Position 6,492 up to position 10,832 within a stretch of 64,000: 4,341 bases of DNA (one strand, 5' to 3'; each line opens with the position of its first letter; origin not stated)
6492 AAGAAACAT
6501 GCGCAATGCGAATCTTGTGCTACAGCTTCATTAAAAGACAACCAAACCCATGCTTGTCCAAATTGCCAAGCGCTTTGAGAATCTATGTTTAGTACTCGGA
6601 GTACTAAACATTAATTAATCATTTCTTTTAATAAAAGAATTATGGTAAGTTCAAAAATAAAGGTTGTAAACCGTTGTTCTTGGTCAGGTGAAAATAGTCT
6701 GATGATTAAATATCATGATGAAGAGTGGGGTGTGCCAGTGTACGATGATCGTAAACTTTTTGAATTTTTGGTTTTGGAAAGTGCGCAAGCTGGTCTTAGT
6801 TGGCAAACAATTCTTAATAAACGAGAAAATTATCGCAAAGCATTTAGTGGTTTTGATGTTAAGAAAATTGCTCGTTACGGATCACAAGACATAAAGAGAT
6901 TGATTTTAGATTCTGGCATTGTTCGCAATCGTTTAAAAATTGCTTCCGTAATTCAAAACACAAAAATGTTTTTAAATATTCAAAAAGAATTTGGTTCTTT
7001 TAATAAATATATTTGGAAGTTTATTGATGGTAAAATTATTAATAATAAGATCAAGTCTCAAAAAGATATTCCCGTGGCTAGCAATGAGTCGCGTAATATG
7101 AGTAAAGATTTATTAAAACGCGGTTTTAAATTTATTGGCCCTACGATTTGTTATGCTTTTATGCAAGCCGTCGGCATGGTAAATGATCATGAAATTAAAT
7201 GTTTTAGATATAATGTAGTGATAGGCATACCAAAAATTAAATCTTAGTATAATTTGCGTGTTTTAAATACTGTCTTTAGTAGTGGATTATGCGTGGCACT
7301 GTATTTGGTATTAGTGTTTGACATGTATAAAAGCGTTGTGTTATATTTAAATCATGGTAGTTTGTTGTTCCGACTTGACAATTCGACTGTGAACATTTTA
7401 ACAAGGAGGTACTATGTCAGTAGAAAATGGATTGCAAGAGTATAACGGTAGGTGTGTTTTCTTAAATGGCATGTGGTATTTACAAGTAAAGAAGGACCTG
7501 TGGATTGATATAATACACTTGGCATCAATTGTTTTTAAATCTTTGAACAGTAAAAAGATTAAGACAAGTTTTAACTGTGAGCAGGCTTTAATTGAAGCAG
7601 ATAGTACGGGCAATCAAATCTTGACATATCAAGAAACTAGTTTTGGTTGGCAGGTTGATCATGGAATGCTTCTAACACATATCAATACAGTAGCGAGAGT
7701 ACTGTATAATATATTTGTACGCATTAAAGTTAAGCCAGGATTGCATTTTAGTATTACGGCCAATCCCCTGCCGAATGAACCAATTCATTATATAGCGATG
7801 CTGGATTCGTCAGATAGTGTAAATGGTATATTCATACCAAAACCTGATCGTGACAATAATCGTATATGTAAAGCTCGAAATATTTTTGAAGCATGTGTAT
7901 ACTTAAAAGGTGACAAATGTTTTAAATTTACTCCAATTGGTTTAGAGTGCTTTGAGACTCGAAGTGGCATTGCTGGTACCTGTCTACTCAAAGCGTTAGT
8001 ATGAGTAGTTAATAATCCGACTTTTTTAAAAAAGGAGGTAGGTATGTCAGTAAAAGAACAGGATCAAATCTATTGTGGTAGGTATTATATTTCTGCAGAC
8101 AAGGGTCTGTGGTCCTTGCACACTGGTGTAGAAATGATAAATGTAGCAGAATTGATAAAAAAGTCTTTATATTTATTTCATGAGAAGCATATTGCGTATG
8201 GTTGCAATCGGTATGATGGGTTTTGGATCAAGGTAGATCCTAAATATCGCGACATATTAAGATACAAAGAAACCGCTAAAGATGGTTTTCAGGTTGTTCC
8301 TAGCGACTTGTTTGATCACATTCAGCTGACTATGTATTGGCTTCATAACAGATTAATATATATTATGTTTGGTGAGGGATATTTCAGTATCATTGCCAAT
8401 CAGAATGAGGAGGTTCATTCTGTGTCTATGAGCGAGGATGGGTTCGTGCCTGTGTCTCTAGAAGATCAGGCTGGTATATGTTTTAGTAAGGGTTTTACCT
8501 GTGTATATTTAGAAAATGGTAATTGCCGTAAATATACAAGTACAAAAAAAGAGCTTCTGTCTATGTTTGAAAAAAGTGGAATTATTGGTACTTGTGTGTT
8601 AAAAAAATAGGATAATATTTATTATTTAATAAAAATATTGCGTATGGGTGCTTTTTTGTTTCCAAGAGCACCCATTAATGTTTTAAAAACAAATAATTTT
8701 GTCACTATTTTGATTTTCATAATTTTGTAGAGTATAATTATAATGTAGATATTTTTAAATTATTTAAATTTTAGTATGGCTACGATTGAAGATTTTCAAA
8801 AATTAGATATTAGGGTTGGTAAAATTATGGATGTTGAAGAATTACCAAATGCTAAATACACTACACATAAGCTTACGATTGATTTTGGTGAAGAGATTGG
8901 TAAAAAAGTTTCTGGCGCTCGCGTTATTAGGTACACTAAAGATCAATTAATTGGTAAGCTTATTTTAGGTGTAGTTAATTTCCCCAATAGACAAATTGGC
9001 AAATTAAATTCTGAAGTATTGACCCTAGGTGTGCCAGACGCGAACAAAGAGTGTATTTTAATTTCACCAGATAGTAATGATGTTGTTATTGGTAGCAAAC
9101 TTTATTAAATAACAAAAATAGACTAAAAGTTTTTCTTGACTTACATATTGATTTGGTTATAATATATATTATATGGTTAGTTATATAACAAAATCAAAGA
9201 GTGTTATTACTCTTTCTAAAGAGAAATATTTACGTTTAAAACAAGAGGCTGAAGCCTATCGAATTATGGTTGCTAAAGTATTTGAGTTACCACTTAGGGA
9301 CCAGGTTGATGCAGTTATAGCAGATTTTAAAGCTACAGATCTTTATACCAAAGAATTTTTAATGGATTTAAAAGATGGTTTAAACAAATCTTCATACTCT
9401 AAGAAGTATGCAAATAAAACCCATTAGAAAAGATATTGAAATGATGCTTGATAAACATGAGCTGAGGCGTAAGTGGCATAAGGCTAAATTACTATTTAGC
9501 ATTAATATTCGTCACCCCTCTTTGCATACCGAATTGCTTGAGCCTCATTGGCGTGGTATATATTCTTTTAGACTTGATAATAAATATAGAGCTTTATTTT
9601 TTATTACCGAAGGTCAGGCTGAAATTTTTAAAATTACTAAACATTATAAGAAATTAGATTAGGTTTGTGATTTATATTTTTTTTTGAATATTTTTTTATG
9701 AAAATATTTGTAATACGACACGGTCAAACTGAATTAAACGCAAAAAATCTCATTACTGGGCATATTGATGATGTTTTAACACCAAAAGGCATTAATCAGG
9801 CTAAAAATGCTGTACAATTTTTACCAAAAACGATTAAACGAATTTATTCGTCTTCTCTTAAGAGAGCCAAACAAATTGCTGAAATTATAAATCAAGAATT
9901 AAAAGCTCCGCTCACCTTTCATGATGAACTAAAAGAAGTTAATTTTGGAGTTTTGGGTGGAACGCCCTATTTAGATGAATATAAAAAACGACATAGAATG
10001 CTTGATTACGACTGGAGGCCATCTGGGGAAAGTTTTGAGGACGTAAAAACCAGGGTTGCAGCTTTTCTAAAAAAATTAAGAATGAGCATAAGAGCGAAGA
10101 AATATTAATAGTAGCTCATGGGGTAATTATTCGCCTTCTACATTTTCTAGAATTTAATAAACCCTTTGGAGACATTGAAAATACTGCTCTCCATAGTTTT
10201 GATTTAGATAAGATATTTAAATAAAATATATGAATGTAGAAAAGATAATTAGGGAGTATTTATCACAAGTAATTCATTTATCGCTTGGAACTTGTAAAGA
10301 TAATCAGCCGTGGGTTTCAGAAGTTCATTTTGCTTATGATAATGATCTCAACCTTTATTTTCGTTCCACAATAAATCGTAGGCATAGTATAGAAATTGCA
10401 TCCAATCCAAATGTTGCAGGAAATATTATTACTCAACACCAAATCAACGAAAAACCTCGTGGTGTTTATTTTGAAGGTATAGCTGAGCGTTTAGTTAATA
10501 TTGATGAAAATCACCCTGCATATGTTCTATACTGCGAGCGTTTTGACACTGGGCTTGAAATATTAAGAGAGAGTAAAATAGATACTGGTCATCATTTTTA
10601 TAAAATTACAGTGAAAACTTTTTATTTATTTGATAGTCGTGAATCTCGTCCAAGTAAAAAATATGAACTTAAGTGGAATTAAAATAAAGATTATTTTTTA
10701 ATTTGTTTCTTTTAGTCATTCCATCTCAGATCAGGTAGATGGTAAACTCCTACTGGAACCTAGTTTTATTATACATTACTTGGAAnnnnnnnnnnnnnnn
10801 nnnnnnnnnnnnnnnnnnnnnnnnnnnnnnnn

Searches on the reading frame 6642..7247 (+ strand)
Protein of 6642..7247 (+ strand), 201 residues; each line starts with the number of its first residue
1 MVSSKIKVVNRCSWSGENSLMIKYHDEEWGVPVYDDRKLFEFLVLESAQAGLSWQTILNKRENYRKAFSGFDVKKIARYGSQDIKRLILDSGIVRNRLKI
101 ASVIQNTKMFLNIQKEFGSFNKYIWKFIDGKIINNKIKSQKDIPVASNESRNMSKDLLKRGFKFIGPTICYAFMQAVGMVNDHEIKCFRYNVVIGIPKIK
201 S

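Call 21: search_protein_families(library=pfam, proteins=[window:6642-7247:+], max_evalue=0.001)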
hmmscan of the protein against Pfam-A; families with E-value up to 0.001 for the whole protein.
window:6642-7247:+ (201 aa): 1 family
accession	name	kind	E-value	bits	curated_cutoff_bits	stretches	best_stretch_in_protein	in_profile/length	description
PF03352.18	Adenine_glyco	-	4.5e-82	274.6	25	1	14-189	1-176/177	Methyladenine glycosylase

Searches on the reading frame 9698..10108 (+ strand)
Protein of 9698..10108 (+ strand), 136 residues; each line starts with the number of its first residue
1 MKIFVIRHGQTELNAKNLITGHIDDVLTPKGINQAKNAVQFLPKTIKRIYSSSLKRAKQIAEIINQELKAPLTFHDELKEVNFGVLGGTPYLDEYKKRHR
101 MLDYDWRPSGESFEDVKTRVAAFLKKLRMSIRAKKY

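Call 58: search_protein_families(library=pfam, proteins=[window:9698-10108:+], max_evalue=0.01)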
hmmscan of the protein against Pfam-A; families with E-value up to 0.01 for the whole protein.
window:9698-10108:+ (136 aa): 2 families
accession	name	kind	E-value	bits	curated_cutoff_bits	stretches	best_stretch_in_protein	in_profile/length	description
PF00300.27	His_Phos_1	-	3.8e-31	108.7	21.7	1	3-129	1-135/194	Histidine phosphatase superfamily (branch 1)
PF20508.3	DUF6734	-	0.0076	16.1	27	0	33-96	117-181/286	Family of unknown function (DUF6734)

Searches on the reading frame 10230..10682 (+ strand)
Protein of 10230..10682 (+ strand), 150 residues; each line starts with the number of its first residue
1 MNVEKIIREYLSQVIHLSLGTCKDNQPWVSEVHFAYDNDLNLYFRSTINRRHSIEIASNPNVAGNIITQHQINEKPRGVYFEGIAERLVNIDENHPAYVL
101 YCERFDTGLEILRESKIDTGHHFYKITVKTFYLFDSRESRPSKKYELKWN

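Call 58: search_protein_families(library=pfam, proteins=[window:10230-10682:+], max_evalue=0.01)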
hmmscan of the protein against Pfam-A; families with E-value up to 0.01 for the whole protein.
window:10230-10682:+ (150 aa): 1 family
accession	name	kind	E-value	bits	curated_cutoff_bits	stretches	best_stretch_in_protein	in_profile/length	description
PF01243.27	PNPOx_N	-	8.8e-08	33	28.1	1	7-132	5-117/120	Pyridoxamine 5'-phosphate oxidase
